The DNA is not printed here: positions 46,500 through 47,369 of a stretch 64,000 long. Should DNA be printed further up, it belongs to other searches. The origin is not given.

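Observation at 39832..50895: Compact type III CRISPR-Cas: single Cas7 (Csm3) plus Csm4, no csm5, Csm2 with a Zn-ribbon extension, CARF-HEPN gene beyond the array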

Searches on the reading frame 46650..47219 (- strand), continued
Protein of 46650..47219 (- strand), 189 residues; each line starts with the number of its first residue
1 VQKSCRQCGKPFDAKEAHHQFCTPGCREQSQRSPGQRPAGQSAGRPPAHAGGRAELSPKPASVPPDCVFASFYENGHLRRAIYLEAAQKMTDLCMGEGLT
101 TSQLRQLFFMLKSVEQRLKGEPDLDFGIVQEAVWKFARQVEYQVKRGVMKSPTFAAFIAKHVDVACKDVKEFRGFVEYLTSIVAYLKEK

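Call 30: search_protein_families(library=ncbifam, proteins=[L008:150-1931:+, L008:1928-3142:+, L008:3117-3989:+, L008:3937-4680:+, L008:5116-6567:+, L008:6690-7394:+, L010:202-1302:+, L010:8013-9314:+, L010:10647-12392:+, L002:15468-16802:+], max_evalue=0.001)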
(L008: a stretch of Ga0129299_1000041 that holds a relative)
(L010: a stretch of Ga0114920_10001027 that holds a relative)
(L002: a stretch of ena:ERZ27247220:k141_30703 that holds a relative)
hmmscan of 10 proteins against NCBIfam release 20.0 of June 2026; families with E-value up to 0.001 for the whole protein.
L008:150-1931:+ (593 aa): 20 families
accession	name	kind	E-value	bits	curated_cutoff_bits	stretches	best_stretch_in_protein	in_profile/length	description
TIGR03423.1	pbp2_mrdA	equivalog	1.7e-177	591.6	455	1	13-586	4-592/593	penicillin-binding protein 2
NF008061.0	PRK10795.1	equivalog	1e-86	291.9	962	1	17-580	27-609/634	peptidoglycan DD-transpeptidase MrdA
TIGR02214.1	spoVD_pbp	equivalog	7.7e-75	252.5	688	1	17-592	7-562/636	stage V sporulation protein D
NF051842.1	PBP4_5_Efaec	equivalog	1.2e-53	182.5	700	1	55-567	161-649/668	penicillin-binding protein PBP4(5)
NF000237.1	MECA_PBP2A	equivalog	4.2e-38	131.1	750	1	49-569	141-639/668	PBP2a family beta-lactam-resistant peptidoglycan transpeptidase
NF000410.1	MECA1_pure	exception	4.7e-37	127.5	1480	1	48-570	139-638/666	PBP2a family beta-lactam-resistant peptidoglycan transpeptidase MecA1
NF053573.1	PBP2_PenA_Neis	exception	2e-33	115.8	1105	1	14-593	28-569/572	peptidoglycan D,D-transpeptidase PBP2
NF000408.1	MECA2_pure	exception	6.6e-33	113.8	1525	1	48-570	140-640/668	PBP2a family beta-lactam-resistant peptidoglycan transpeptidase MecA2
NF000409.1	MECA_pure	exception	9.5e-32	110.3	1490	1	49-567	141-637/668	PBP2a family beta-lactam-resistant peptidoglycan transpeptidase MecA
NF000407.1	MECC_PBP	exception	5.9e-31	107.4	1500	1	52-566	141-633/665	PBP2a family beta-lactam-resistant peptidoglycan transpeptidase MecC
NF038271.1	strep_PBP2X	exception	1.5e-29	102.8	1050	1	36-542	51-558/750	penicillin-binding protein PBP2X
NF000406.1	MECB_PBP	exception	6.7e-29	100.8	1450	1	147-569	234-645/674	PBP2a family beta-lactam-resistant peptidoglycan transpeptidase MecB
NF011685.0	PRK15105.1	subfamily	1.3e-26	93.3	737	1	17-586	30-559/588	peptidoglycan glycosyltransferase FtsI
NF038278.1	strep_PBP2B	exception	2.5e-26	92.3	975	2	129-567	197-656/678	penicillin-binding protein PBP2B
NF033378.1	MECD_PBP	exception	5.9e-23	81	1450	1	47-473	141-559/678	PBP2a family beta-lactam-resistant peptidoglycan transpeptidase MecD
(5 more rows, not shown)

L008:1928-3142:+ (404 aa): 6 families
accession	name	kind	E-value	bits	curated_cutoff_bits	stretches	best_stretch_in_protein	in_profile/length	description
TIGR02210.1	rodA_shape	equivalog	6.8e-108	361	336.7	1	9-398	1-353/357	rod shape-determining protein RodA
TIGR02614.1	ftsW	equivalog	2e-86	290.3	337.5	2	201-399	162-355/357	putative lipid II flippase FtsW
NF008060.0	PRK10794.1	equivalog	2.5e-70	237.3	590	2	231-396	192-358/370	peptidoglycan glycosyltransferase MrdB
NF037961.1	RodA_shape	subfamily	2e-68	231.6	150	1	15-386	7-396/415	rod shape-determining protein RodA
TIGR02615.1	spoVE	exception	4.8e-66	223.6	448.8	2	178-399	137-354/354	stage V sporulation protein E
NF008042.0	PRK10774.1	equivalog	1.6e-45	155.9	493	2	202-390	195-381/405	cell division protein FtsW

L008:3117-3989:+ (290 aa): 7 families
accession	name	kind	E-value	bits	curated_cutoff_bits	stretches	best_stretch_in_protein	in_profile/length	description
NF000778.0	PRK00052.3-4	equivalog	1.5e-41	142.7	334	1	10-266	1-240/252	prolipoprotein diacylglyceryl transferase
TIGR00544.1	lgt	equivalog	1.7e-39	135.9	118.9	1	11-273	11-272/280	prolipoprotein diacylglyceryl transferase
NF000784.0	PRK00052.4-5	subfamily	2.1e-25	89.4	409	2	10-171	1-156/298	prolipoprotein diacylglyceryl transferase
NF000779.0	PRK00052.3-5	equivalog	9.7e-22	78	405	1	9-229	5-202/257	prolipoprotein diacylglyceryl transferase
NF000775.0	PRK00052.2-5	equivalog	3.8e-11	42.8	428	1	15-274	29-283/288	prolipoprotein diacylglyceryl transferase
NF000777.0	PRK00052.3-2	equivalog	1.7e-09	37.7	558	1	69-247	86-258/310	prolipoprotein diacylglyceryl transferase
NF009611.0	PRK13108.1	equivalog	1.4e-08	34.2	636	1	15-249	16-256/476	prolipoprotein diacylglyceryl transferase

L008:3937-4680:+ (247 aa): 13 families
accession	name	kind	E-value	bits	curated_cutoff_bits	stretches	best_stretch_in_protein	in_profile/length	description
NF008616.0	PRK11595.1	equivalog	2.1e-31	109.1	304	1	27-244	7-224/227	DNA utilization protein GntX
TIGR00201.1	comF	subfamily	1.1e-29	103.8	233.55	1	67-244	34-189/190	ComF family protein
TIGR01251.1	ribP_PPkin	subfamily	7.1e-08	31.7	113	1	203-243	206-246/309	ribose-phosphate diphosphokinase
NF002095.0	PRK00934.1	equivalog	4.5e-07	29.3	296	1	204-243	202-241/287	ribose-phosphate diphosphokinase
NF002320.0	PRK01259.1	subfamily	2.1e-06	27.3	297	1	204-242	211-249/316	ribose-phosphate diphosphokinase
NF005537.0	PRK07199.1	subfamily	3.3e-06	26.4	322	1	199-242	203-246/301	ribose-phosphate diphosphokinase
NF002844.0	PRK03092.1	equivalog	2.7e-05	23.6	438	1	204-242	220-258/326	ribose-phosphate diphosphokinase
NF005299.0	PRK06827.1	subfamily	4.8e-05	22.2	327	1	202-241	260-299/383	phosphoribosylpyrophosphate synthetase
TIGR00336.1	pyrE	equivalog_domain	6.6e-05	22.7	106.8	1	202-243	103-144/173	orotate phosphoribosyltransferase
NF002620.0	PRK02277.1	subfamily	0.00035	20.3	115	1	204-244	138-178/201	orotate phosphoribosyltransferase-like protein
TIGR01367.1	pyrE_Therm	equivalog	0.00035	20.2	150.25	1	196-244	99-142/187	orotate phosphoribosyltransferase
NF006605.0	PRK09162.1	equivalog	0.00044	19.7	181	1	199-241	90-132/183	hypoxanthine-guanine phosphoribosyltransferase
NF002758.0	PRK02812.1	equivalog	0.00052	19.3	518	1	184-242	209-265/330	ribose-phosphate pyrophosphokinase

L008:5116-6567:+ (483 aa): 4 families
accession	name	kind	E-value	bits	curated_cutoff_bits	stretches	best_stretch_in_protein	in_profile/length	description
NF038162.1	RtcB_rel_intein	exception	6.5e-208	693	1150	2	97-483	578-961/961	intein-containing RtcB family protein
NF007153.0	PRK09588.1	equivalog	4.8e-45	154.2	407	2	184-482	118-372/379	RNA ligase RtcB family protein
TIGR03073.1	release_rtcB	hypoth_equivalog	5.7e-35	121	271.8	2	192-477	114-356/356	RNA ligase RtcB family protein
NF052663.1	RtcB_rel_intein2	exception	2.5e-23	82.8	1050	1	190-483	376-626/626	intein-containing RctB family protein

L008:6690-7394:+ (234 aa): 5 families
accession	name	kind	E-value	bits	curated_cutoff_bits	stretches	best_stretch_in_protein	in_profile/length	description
TIGR03605.1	antibiot_sagB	domain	6.5e-40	136.4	78.4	1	69-229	1-172/173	SagB family peptide dehydrogenase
TIGR04511.1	SagB_rel_DH_2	exception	6.3e-25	88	240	1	32-232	159-370/380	putative peptide maturation dehydrogenase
NF008033.1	PRK10765.1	equivalog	2.1e-08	33.9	223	1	137-233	58-162/240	oxygen-insensitive NADPH nitroreductase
TIGR02476.1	BluB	equivalog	5.4e-08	32.4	150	1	151-232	98-181/205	5,6-dimethylbenzimidazole synthase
NF009810.0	PRK13294.1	equivalog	0.00089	18.2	304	0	177-233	374-432/449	coenzyme F420-0:L-glutamate ligase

L010:202-1302:+ (366 aa): 12 families
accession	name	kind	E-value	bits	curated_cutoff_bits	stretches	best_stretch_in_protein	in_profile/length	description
NF040815.2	recomb_XerA_Arch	equivalog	6.7e-37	127.5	220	1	64-358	2-261/263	site-specific tyrosine recombinase/integron integrase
TIGR02224.1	recomb_XerC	equivalog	2e-34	119.3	335.15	1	69-359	9-285/295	tyrosine recombinase XerC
TIGR02225.1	recomb_XerD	equivalog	9.7e-33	113.7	329.6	1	69-362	9-285/290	site-specific tyrosine recombinase XerD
NF001399.0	PRK00283.1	subfamily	7.6e-31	107.4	279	1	54-362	5-294/300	tyrosine recombinase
TIGR02249.1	integrase_gron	subfamily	5.9e-22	78.4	265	2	295-355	244-304/315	integron integrase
NF003462.0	PRK05084.1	equivalog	3.6e-16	58.9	267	1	212-363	204-356/360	tyrosine recombinase XerS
NF002331.0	PRK01287.1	subfamily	6.4e-16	58.3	371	1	48-358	16-319/365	site-specific tyrosine recombinase XerC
NF011946.0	PRK15417.1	equivalog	4.6e-11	42.5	435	1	300-353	264-317/337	integron integrase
NF007371.0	PRK09871.1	subfamily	2e-06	27.5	222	1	214-350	37-173/198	tyrosine-type DNA invertase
NF007370.0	PRK09870.1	subfamily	3.1e-06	27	221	1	181-349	5-177/200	tyrosine-type DNA invertase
NF047926.1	integrase_GmtZ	equivalog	7.2e-05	21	600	1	309-361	427-480/784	gamma-mobile-trio integrase GmtZ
NF040693.1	recomb_GmtY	equivalog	0.00015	21.2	340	1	310-355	391-436/441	gamma-mobile-trio recombinase GmtY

L010:8013-9314:+ (433 aa): 1 family
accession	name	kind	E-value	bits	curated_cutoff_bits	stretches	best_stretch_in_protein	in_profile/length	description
TIGR02710.1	TIGR02710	equivalog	5.8e-62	209.8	83.9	1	21-401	2-376/384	TIGR02710 family CRISPR-associated CARF protein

L010:10647-12392:+ (581 aa): 5 families
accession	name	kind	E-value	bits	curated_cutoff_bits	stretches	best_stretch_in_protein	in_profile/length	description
TIGR03804.1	para_beta_helix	repeat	6.2e-15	54.6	19.45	1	144-178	8-43/44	parallel beta-helix repeat protein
TIGR01376.1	POMP_repeat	repeat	1.9e-14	52.7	15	0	252-270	7-26/28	polymorphic outer membrane protein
TIGR04183.1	Por_Secre_tail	domain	8.6e-11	41.7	23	1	503-574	2-66/72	T9SS type A sorting domain-containing protein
NF052323.1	T9SSA_dep_M6i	equivalog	1.8e-07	29.5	600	1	502-576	960-1033/1043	T9SS-dependent M6-like inactivated metalloprotease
NF038113.1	T9SSA_dep_M36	equivalog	8.1e-05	20.9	885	1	501-575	794-864/869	T9SS-dependent M36 family metallopeptidase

L002:15468-16802:+ (444 aa): 1 family
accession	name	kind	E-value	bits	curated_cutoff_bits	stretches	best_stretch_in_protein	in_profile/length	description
TIGR00769.1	AAA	superfamily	0.00096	18.2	387.2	0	353-424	388-458/472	NTP/NDP exchange transporter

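Call 55: search_protein_representatives(alignment_id=A1)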
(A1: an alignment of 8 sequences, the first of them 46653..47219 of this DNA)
Query: 8 sequences, 181 profile positions. Proteins with E-value up to 0.001 (for the whole library): 491; up to 1e-10: 158; up to 1e-30: 39. The best 150 are listed.
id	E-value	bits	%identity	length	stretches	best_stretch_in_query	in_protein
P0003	7.4e-87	306.6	-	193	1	1-181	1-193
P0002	2.4e-68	246.3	-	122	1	60-181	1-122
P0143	9.2e-56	205.3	-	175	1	1-180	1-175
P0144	6.3e-52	192.8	-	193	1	1-181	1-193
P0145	3.2e-51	190.5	-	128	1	55-181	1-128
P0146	8.5e-48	179.4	-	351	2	3-179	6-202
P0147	1.1e-46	175.8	-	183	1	3-181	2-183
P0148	1.4e-44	168.9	-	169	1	1-179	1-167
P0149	2.3e-44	168.2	-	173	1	3-181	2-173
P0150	7.4e-44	166.5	-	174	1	4-181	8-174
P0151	3.4e-42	161.1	-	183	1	3-181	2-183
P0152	4.3e-42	160.8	-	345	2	4-179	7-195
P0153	6.3e-41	157.0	-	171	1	4-181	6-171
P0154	1.4e-40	155.8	-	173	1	3-181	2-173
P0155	7.6e-40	153.5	-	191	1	4-180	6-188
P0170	2.5e-35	138.7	-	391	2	45-181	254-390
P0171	5.1e-35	137.7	-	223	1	37-181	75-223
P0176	1.2e-33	133.3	-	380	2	43-178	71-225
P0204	1.3e-19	87.5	-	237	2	4-179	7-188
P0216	1.4e-17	80.9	-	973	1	4-181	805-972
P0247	1.3e-14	71.2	-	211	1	59-178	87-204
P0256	7.6e-14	68.7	-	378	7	2-44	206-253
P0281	7.0e-12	62.3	-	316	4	2-61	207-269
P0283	8.4e-12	62.1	-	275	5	1-42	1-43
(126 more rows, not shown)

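Call 57: find_encoding_contigs(protein=P0171, flank=8000, max_places=2)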
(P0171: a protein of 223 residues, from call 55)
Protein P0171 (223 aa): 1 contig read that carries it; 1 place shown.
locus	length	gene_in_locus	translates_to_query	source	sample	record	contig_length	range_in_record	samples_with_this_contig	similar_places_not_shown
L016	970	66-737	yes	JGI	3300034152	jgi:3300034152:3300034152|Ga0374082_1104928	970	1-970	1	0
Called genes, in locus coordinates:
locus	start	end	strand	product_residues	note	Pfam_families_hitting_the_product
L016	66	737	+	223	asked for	PF00313:CSD, PF03750:Csm2_III-A (weak)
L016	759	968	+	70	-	?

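Call 66: search_solved_structures(query=A2, max_evalue=0.01, show_alignments=1)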
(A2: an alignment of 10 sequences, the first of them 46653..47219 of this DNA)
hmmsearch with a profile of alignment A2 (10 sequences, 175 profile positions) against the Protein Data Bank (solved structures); distinct sequences matched with E-value up to 0.01: 4.
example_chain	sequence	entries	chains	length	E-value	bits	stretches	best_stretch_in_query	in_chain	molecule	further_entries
6nud_A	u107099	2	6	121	0.0009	22.8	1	65-173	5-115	CRISPR system Cms protein Csm2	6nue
9g9a_B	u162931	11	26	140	0.0014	22.1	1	78-173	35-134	CRISPR system Cms protein Csm2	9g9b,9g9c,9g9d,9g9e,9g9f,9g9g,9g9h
9nq7_D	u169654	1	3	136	0.006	20.1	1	64-173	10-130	CRISPR system Cms protein Csm2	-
9no4_C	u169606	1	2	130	0.0066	20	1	65-173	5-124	CRISPR system Cms protein Csm2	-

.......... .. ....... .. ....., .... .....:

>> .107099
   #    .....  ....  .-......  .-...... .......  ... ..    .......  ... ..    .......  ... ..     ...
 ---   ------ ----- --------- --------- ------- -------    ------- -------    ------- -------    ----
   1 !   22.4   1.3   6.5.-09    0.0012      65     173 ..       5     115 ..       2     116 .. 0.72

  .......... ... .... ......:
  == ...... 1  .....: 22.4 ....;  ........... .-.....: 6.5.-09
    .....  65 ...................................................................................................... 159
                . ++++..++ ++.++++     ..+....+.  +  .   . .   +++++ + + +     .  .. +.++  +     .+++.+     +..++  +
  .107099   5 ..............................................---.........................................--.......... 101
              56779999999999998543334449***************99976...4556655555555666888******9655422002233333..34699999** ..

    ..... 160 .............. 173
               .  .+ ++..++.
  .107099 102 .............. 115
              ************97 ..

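Call 71: predict_structure(alignment_id=A1)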
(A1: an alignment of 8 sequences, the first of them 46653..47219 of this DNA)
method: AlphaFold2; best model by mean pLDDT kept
length: 189 residues; sequences in the alignment: 8
mean_pLDDT: 81.1   pTM: 0.64
mean pLDDT of the five models: 81.1, 80.9, 80.4, 78.8, 77.1
residues with pLDDT >= 90: 90; 70-90: 60; 50-70: 16; < 50: 23
segments of 3 or more residues with pLDDT < 50: 38-46, 48-59
pLDDT, mean of each block of 10 residues (from residue 1): 79 70 78 51 41 42 85 84 86 92 88 93 93 96 93 94 95 94 86
secondary structure, 60 per line:
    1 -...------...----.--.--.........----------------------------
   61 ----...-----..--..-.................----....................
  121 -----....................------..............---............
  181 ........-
elements in order: E2-4 E11-13 H24-32 H80-96 H101-120 H126-145 H152-165 H169-188

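Call 73: search_protein_families(library=pfam, proteins=[P0152, P0146, P0170, P0171, P0216, P0176, P0204, P0247], max_evalue=0.1)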
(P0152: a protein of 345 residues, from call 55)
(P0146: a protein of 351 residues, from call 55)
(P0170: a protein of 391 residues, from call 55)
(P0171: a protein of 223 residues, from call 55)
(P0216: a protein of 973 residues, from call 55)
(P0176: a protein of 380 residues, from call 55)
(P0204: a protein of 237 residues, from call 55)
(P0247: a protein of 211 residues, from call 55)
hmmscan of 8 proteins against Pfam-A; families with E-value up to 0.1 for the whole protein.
P0152 (345 aa): 3 families
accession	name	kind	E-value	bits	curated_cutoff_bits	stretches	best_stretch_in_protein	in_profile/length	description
PF03750.18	Csm2_III-A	-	2e-24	87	24.8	2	237-335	12-110/115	Csm2 Type III-A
PF13451.12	zf_Tbcl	-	2.2e-15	56.8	24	1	4-46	3-46/48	Probable treble clef domain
PF14165.11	YtzH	-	0.035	14.9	27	0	263-294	36-67/86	YtzH-like protein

P0146 (351 aa): 3 families
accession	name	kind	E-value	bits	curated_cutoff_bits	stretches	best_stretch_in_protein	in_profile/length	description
PF03750.18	Csm2_III-A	-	4.9e-25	88.9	24.8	2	103-205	9-113/115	Csm2 Type III-A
PF23550.1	zf_Tbcl_Rhp7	-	0.0096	15.9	27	1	2-19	1-18/39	DNA repair protein rhp7 treble clef domain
PF06820.17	Phage_fiber_C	-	0.064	14.1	25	0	165-199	19-53/64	Putative prophage tail fibre C-terminus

P0170 (391 aa): 3 families
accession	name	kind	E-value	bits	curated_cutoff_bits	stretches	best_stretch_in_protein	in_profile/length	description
PF03750.18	Csm2_III-A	-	4.4e-06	27.9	24.8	2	281-389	3-111/115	Csm2 Type III-A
PF04546.19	Sigma70_ner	-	5.3e-05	23.7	29.7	1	274-324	97-146/210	Sigma-70, non-essential region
PF00313.28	CSD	-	0.053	13.8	27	1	4-64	3-65/66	'Cold-shock' DNA-binding domain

P0171 (223 aa): 4 families
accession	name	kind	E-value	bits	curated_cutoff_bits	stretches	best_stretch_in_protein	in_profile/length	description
PF00313.28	CSD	-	4e-20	71.9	27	1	3-62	2-64/66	'Cold-shock' DNA-binding domain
PF03750.18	Csm2_III-A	-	2.9e-08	34.9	24.8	1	113-221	7-110/115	Csm2 Type III-A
PF08206.17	OB_RNB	-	0.00019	21.5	24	1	4-31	1-28/58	Ribonuclease B OB domain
PF19439.4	CLEC16A_C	-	0.027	13.5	22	1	128-161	413-445/767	CLEC16A C-terminal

P0216 (973 aa): 4 families
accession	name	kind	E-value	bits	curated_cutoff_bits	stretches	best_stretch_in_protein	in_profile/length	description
PF22335.1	Cas10-Cmr2_palm2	-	3.3e-34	118.3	27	1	508-635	2-126/133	Cas10/Cmr2, second palm domain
PF18211.6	Csm1_B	-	8e-13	48.5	26.4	1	276-361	7-92/94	Csm1 subunit domain B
PF01966.28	HD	-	3.6e-06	27.7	22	1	7-106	27-115/116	HD domain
PF24463.1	DUF7577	-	0.0082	16.2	28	1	805-826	4-25/27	Domain of unknown function (DUF7577)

P0176 (380 aa): 2 families
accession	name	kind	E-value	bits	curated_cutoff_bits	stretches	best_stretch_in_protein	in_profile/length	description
PF03750.18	Csm2_III-A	-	3.1e-21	76.7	24.8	2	128-227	10-111/115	Csm2 Type III-A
PF24485.1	zf-C2H2_DHX34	-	0.0039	17.6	27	1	34-44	2-12/25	DHX34-like, C2H2-type zinc finger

P0204 (237 aa): 2 families
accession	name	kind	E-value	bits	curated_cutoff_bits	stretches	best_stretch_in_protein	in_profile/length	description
PF13451.12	zf_Tbcl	-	1e-14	54.6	24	1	3-47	2-47/48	Probable treble clef domain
PF03750.18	Csm2_III-A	-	2.2e-09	38.5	24.8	1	102-189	22-111/115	Csm2 Type III-A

P0247 (211 aa): 2 families
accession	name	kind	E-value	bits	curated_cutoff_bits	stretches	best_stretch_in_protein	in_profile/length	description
PF00313.28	CSD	-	3.1e-20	72.3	27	1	6-67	2-63/66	'Cold-shock' DNA-binding domain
PF03750.18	Csm2_III-A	-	2.5e-14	54.4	24.8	1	104-206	7-111/115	Csm2 Type III-A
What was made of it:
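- Pfam confirms CSD at 72 bits and zf_Tbcl at 55-57 bits (call 73). It matches no Pfam domain significantly (call 73) and its pLDDT is only 70-79 (call 71).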

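Call 75: search_protein_families(library=padloc, proteins=[window:46650-47219:-], max_evalue=0.00001)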
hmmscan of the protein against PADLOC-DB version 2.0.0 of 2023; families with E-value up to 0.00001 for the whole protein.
window:46650-47219:- (189 aa): 5 families
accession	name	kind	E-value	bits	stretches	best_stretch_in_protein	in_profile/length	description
PDLC01612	Csm2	-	1.4e-09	37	1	84-187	6-98/101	CAS-III-A; effector_SS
PDLC01010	Csm2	-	5.3e-09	35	1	99-187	1-92/96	CRISPR type III-A/MTUBE-associated protein Csm2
PDLC01576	Csm2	-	6.5e-09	34.2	1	99-188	2-87/87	CAS-III-A; effector_SS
PDLC01260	Csm2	-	1.5e-08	33.5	1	99-187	1-83/86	CAS-III-A; effector_SS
PDLC01446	Csm2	-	1.2e-06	27.2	1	75-187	24-129/135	CAS-III-A; effector_SS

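Call 81: list_cluster_members(proteins=[P0128, window:46653-47219:-, window:47234-49687:-])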
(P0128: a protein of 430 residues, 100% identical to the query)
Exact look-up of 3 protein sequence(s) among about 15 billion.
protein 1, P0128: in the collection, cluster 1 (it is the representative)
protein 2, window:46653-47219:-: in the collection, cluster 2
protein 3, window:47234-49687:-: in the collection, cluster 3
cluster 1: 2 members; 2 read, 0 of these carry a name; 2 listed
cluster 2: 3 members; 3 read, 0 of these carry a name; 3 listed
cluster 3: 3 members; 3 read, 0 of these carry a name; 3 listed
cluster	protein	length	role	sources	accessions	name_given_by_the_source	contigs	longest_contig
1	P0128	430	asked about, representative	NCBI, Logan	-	-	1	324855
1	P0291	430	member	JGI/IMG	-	-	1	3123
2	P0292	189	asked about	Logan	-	-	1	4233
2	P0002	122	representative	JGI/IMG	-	-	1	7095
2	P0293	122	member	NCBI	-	-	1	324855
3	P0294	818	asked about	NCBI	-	-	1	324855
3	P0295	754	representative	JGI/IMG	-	-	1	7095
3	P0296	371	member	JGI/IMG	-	-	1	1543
